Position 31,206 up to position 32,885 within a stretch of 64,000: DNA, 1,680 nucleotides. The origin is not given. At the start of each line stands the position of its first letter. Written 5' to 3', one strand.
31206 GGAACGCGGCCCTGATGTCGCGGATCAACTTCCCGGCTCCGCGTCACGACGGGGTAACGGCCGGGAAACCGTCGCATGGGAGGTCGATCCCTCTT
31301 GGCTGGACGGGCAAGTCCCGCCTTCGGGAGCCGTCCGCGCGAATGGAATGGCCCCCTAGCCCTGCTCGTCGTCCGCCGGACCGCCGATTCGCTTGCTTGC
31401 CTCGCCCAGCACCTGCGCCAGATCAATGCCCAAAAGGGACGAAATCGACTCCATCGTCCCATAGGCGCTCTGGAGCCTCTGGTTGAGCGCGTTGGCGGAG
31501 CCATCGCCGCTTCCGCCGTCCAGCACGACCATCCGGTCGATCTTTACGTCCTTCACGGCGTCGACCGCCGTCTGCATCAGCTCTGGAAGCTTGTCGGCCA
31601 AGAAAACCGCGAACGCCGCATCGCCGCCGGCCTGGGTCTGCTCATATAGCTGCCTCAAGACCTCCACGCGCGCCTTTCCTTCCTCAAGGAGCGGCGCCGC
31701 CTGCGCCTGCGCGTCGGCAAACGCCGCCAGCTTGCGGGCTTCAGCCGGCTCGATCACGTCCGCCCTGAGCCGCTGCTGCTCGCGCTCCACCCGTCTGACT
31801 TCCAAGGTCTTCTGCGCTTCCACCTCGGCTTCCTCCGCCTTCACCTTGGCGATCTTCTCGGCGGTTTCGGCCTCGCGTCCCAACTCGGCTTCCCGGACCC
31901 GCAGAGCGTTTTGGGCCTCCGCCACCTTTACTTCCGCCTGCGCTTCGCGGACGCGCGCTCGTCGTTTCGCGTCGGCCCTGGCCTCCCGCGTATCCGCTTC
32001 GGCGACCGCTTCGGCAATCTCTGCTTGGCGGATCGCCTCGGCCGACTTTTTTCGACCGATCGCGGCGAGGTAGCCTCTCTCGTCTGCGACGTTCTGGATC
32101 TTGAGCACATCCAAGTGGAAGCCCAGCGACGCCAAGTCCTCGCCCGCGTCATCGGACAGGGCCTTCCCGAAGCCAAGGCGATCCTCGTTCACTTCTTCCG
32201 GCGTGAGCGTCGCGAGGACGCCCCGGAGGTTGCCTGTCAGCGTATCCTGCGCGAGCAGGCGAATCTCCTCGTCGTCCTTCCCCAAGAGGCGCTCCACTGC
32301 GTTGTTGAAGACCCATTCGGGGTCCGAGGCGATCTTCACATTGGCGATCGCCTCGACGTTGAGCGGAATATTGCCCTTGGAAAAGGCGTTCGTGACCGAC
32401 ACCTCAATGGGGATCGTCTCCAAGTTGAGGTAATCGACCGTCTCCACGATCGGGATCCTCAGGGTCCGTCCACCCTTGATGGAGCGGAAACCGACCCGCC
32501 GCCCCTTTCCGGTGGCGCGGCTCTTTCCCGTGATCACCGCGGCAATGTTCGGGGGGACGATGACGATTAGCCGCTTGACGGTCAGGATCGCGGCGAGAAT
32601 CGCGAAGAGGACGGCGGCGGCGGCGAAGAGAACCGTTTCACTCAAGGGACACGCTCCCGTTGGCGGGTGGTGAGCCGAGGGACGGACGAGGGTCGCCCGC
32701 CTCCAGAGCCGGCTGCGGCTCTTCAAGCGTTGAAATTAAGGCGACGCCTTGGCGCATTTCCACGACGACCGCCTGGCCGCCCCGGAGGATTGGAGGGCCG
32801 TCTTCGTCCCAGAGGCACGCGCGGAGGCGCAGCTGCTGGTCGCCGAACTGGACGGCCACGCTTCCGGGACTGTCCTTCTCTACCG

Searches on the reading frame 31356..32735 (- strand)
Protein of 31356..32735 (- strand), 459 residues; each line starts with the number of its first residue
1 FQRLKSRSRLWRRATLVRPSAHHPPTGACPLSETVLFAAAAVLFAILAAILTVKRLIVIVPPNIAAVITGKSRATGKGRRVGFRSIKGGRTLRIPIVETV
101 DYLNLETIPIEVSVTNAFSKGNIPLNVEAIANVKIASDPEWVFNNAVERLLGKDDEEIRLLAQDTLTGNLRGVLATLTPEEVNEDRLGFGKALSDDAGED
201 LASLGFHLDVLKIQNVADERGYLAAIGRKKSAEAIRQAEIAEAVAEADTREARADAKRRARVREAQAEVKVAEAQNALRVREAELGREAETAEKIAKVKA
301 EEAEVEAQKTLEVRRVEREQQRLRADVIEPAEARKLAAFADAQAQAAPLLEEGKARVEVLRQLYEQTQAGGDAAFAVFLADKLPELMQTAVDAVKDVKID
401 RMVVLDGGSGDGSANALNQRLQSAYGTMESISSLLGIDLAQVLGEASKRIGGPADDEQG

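Call 28: search_protein_families(library=ncbifam, proteins=[window:31356-32735:-], max_evalue=0.00001)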
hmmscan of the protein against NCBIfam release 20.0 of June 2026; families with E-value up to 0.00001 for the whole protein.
window:31356-32735:- (459 aa): 1 family
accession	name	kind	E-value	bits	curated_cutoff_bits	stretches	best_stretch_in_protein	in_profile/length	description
NF058507.1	FlotScfldFlot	equivalog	1.9e-44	152.5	700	2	60-296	24-263/477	flotillin lipid rafts scaffold protein FloT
